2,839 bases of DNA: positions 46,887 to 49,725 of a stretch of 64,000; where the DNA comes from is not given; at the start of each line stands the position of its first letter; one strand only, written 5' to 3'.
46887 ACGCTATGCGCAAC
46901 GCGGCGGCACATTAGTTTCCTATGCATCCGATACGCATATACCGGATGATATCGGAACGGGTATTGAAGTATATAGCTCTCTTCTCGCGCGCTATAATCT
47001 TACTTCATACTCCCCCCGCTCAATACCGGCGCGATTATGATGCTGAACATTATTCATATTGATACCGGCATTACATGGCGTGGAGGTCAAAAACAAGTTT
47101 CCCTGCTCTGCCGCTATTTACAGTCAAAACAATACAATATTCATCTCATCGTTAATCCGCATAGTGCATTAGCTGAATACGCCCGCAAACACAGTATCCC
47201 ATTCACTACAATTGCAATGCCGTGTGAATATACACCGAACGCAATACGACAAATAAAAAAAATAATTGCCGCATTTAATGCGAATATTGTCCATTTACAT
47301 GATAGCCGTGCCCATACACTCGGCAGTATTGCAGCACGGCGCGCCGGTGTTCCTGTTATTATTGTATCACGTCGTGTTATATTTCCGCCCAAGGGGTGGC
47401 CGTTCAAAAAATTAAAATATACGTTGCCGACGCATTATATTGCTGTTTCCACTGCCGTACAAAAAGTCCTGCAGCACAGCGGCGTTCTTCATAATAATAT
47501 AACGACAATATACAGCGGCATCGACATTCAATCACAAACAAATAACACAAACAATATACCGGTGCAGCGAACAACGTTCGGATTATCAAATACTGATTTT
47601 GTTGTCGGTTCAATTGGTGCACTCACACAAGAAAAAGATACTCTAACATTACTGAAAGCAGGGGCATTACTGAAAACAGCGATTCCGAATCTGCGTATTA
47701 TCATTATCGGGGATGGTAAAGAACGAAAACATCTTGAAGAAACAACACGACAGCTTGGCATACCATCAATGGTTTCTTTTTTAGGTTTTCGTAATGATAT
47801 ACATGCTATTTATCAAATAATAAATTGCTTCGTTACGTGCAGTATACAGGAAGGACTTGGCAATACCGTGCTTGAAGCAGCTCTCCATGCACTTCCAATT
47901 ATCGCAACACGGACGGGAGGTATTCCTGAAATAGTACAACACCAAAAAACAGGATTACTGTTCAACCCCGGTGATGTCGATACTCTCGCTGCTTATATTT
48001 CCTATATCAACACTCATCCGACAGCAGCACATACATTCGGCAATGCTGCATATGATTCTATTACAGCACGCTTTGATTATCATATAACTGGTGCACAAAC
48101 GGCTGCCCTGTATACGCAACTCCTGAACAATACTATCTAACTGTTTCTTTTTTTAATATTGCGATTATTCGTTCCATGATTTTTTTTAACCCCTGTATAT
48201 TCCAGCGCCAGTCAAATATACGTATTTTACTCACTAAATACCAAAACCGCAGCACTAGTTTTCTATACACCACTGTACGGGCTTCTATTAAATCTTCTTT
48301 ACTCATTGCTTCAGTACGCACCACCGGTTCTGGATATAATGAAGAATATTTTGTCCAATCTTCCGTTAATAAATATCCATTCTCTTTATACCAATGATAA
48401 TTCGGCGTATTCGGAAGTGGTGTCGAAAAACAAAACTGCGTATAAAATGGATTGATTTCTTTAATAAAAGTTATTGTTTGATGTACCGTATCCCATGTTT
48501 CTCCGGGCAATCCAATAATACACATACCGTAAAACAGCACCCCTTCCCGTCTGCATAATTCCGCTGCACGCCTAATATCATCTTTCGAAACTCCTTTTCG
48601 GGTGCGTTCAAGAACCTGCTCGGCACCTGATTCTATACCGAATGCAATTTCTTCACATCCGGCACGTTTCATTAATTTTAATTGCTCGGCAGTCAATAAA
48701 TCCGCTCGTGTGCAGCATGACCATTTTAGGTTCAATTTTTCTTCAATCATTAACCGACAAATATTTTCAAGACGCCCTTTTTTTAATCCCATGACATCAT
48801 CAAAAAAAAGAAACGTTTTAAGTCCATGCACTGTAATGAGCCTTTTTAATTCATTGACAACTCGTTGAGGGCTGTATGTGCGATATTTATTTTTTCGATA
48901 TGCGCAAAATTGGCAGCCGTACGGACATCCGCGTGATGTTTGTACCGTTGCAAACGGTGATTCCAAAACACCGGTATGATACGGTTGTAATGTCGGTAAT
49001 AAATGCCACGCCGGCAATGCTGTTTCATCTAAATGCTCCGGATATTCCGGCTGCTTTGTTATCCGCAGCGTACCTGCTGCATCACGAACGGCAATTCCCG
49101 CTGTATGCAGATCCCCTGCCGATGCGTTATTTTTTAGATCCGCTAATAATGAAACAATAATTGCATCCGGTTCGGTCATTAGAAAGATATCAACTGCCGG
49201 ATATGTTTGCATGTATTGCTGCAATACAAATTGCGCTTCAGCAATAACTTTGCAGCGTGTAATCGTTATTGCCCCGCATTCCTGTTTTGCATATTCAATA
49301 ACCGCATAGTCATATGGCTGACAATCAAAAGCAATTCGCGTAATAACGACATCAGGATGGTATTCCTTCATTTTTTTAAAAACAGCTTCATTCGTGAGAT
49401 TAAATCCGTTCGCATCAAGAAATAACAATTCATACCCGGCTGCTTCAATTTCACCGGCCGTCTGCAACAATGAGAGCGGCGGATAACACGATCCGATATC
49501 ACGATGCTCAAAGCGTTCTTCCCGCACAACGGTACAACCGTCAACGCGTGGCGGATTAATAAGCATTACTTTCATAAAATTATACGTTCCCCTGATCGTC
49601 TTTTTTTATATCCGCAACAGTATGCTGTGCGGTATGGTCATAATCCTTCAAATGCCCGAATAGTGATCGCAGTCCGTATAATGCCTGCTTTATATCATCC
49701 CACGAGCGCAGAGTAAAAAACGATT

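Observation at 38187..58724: Candidate undescribed membrane-lipid/glycolipid biosynthesis and export locus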

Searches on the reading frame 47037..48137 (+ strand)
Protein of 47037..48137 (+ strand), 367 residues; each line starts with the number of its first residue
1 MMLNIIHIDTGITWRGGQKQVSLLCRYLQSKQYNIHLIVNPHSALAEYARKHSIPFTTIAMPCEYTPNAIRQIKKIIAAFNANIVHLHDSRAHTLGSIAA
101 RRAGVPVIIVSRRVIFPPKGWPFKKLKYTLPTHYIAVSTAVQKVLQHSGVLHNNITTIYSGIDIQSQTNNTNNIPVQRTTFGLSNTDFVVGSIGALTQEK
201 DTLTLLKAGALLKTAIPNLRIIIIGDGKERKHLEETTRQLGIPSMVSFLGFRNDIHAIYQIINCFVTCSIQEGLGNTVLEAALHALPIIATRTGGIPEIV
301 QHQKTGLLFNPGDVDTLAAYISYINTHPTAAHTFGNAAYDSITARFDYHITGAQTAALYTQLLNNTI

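Call 3: search_protein_families(library=pfam, proteins=[window:47037-48137:+], max_evalue=0.01)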
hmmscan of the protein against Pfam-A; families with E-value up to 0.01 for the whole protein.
window:47037-48137:+ (367 aa): 6 families
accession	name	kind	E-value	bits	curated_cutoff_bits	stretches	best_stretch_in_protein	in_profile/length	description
PF00534.26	Glycos_transf_1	-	2.8e-35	121.8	26.4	1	179-339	7-170/172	Glycosyl transferases group 1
PF13692.12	Glyco_trans_1_4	-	1.1e-30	107.2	27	1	189-323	3-138/142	Glycosyl transferases group 1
PF13439.12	Glyco_transf_4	-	4.1e-17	63.2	28.5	1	15-165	2-169/170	Glycosyltransferase Family 4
PF13477.12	Glyco_trans_4_2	-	4.8e-10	40.2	23.4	1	24-112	16-106/139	Glycosyl transferase 4-like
PF13579.12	Glyco_trans_4_4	-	4.6e-07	30.8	29.7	1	16-146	2-143/158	Glycosyl transferase 4-like domain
PF13524.12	Glyco_trans_1_2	-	0.0011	19.3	25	1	271-349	60-136/144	Glycosyl transferase-like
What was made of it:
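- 47037..48140 (+): g07, GT4 glycosyltransferase, last gene of the plus-strand operon, convergent with g08. PF00534 scores 121.8 bits and PF13439 63.2 bits (call 3).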

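Call 5: search_protein_families(library=ncbifam, proteins=[window:47037-48137:+], max_evalue=0.001)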
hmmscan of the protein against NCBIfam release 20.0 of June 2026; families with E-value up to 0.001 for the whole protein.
window:47037-48137:+ (367 aa): 37 families (the best 25 are shown)
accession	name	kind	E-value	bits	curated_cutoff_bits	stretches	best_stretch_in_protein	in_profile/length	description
TIGR03088.1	stp2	hypoth_equivalog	5.3e-45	154.1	409.05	1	41-363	41-374/374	TIGR03088 family PEP-CTERM/XrtA system glycosyltransferase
TIGR03999.1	thiol_BshA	equivalog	1.2e-30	106.8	273.7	1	136-363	150-374/375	N-acetyl-alpha-D-glucosaminyl L-malate synthase BshA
NF041876.1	EPS_EpsE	equivalog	2.2e-24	86.5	400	1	148-350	181-384/389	exopolysaccharide biosynthesis GT4 family glycosyltransferase EpsE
TIGR04157.1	glyco_rSAM_CFB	subfamily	1.7e-23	83.3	400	1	132-307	171-346/406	TIGR04157 family glycosyltransferase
TIGR04063.1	stp3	hypoth_equivalog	8.1e-22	77.6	442.05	1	144-363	171-396/397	TIGR04063 family PEP-CTERM/XrtA system glycosyltransferase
TIGR02149.1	glgA_Coryne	subfamily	4e-21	75.6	302.4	1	132-362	146-390/391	glycogen synthase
NF011726.0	PRK15179.1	equivalog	7.8e-21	74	733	1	76-355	395-687/694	Vi polysaccharide biosynthesis protein TviE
TIGR03449.1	mycothiol_MshA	equivalog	5.7e-19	68.3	462.5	1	140-363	175-404/406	D-inositol-3-phosphate glycosyltransferase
NF007396.0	PRK09922.1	equivalog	2.4e-17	62.9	385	1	4-324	4-323/361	lipopolysaccharide 1,6-galactosyltransferase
NF038298.1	EPS_HpsO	equivalog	1.6e-16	60.1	575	1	141-362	157-387/388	hormogonium polysaccharide biosynthesis glycosyltransferase HpsO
NF049988.1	MGlcDAGSynMgs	equivalog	1.8e-16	60.5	400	1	154-364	177-389/398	alpha-monoglucosyldiacylglycerol synthase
TIGR04047.1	MSMEG_0565_glyc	hypoth_equivalog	2.6e-16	59.7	259.85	1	131-360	139-372/373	MSMEG_0565 family glycosyltransferase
NF047684.1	TeichurnBiosyTuaC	equivalog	5.5e-16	58.5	550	1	135-362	169-389/391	teichuronic acid biosynthesis protein TuaC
NF038229.1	Glyco4_Geo_Pelo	equivalog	1.1e-15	57.6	400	1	140-363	120-337/338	GPMC system family 4 glycosyltransferase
NF050056.1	ProtGlycPglH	equivalog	1.1e-14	54.3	600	1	189-324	181-316/354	GalNAc-alpha-(1->4)-GalNAc-alpha-(1->3)-diNAcBac-PP-undecaprenol alpha-1,4-N-acetyl-D-galactosaminyltransferase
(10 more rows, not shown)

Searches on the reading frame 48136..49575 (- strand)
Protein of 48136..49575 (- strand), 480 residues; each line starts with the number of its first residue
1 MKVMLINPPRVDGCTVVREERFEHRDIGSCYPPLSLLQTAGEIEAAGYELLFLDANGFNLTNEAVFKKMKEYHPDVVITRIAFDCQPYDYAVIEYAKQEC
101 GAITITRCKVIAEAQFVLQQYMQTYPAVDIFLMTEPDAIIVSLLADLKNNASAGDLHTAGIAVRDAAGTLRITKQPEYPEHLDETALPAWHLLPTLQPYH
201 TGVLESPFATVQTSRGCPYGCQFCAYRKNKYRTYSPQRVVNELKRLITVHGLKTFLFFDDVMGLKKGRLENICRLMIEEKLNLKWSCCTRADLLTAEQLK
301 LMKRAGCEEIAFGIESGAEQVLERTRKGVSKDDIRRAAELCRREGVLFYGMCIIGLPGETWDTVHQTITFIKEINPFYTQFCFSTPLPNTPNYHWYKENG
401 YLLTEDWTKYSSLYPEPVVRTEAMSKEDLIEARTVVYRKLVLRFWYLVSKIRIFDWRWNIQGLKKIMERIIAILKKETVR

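Call 3: search_protein_families(library=pfam, proteins=[window:48136-49575:-], max_evalue=0.01)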
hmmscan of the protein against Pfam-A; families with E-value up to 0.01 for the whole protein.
window:48136-49575:- (480 aa): 1 family
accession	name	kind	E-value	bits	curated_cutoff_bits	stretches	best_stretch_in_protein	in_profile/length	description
PF04055.27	Radical_SAM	-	1.9e-25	90.4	29.5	1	212-371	2-166/166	Radical SAM superfamily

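Call 5: search_protein_families(library=ncbifam, proteins=[window:48136-49575:-], max_evalue=0.001)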
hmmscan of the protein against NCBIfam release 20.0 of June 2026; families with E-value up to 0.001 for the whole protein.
window:48136-49575:- (480 aa): 31 families (the best 25 are shown)
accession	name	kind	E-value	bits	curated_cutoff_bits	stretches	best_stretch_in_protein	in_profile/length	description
TIGR02026.1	BchE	equivalog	2.1e-52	178.6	481.35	1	27-447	16-436/497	magnesium-protoporphyrin IX monomethyl ester anaerobic oxidative cyclase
TIGR03471.1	HpnJ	equivalog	9.9e-52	176.4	577.6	1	1-451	1-443/472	hopanoid biosynthesis associated radical SAM protein HpnJ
TIGR04479.1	bcpD_PhpK_rSAM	subfamily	5e-45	153.8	600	1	118-378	162-414/504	PhpK family radical SAM P-methyltransferase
NF033070.1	rSAM_AprD4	equivalog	8.2e-33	114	500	1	30-436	39-427/456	AprD4 family radical SAM diol-dehydratase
TIGR04072.2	rSAM_ladder_B12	equivalog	2.8e-32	112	360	1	204-404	176-380/443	lipid biosynthesis B12-binding/radical SAM protein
TIGR04385.1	B12_rSAM_cofa1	equivalog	1.6e-30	106.7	450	1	23-375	11-365/438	B12 lower ligand biosynthesis radical SAM protein BzaD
NF038361.1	rSAM_Sden_1168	equivalog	4.5e-27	94.8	575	1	88-380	158-456/560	Sden_1168 family B12-binding radical SAM P-methyltransferase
NF050148.1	rSAM_ApyD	equivalog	6e-27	94.3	750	1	117-394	116-391/645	RiPP biosynthesis radical SAM protein ApyD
TIGR04367.1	HpnR_B12_rSAM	equivalog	3.8e-26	91.7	650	1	33-411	22-386/490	hopanoid C-3 methylase HpnR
TIGR03975.1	rSAM_ocin_1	subfamily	1.2e-24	86.8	281.85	1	120-375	174-431/606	RiPP maturation radical SAM C-methyltransferase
TIGR04014.1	B12_SAM_MJ_0865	equivalog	2.3e-21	76.1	360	1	64-391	29-353/434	methyl-coenzyme M reductase glutamine C-methyltransferase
TIGR04295.1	B12_rSAM_oligo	hypoth_equivalog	9.3e-21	74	400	1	32-327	24-314/422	TIGR04295 family B12-binding domain-containing radical SAM protein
TIGR04013.1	B12_SAM_MJ_1487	hypoth_equivalog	1.7e-16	60.1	251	1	290-391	248-352/382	TIGR04013 family B12-binding domain/radical SAM domain-containing protein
NF033712.0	B12_rSAM_KedN5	subfamily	1.8e-14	52.9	700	1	120-364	107-360/624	KedN5 family methylcobalamin-dependent radical SAM C-methyltransferase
NF045585.1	rSAM_slr0320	equivalog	3.3e-14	52.3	775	1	208-377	235-412/511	photosystem II high light acclimation radical SAM protein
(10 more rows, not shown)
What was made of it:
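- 48133..49575 (-): g08, radical SAM protein (480 aa), BchE/HpnJ-like over its full length, with canonical CxxxCxxC. BchE scores 178.6 bits, HpnJ 176.4 and AprD4 114, all far below their cutoffs (call 5).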
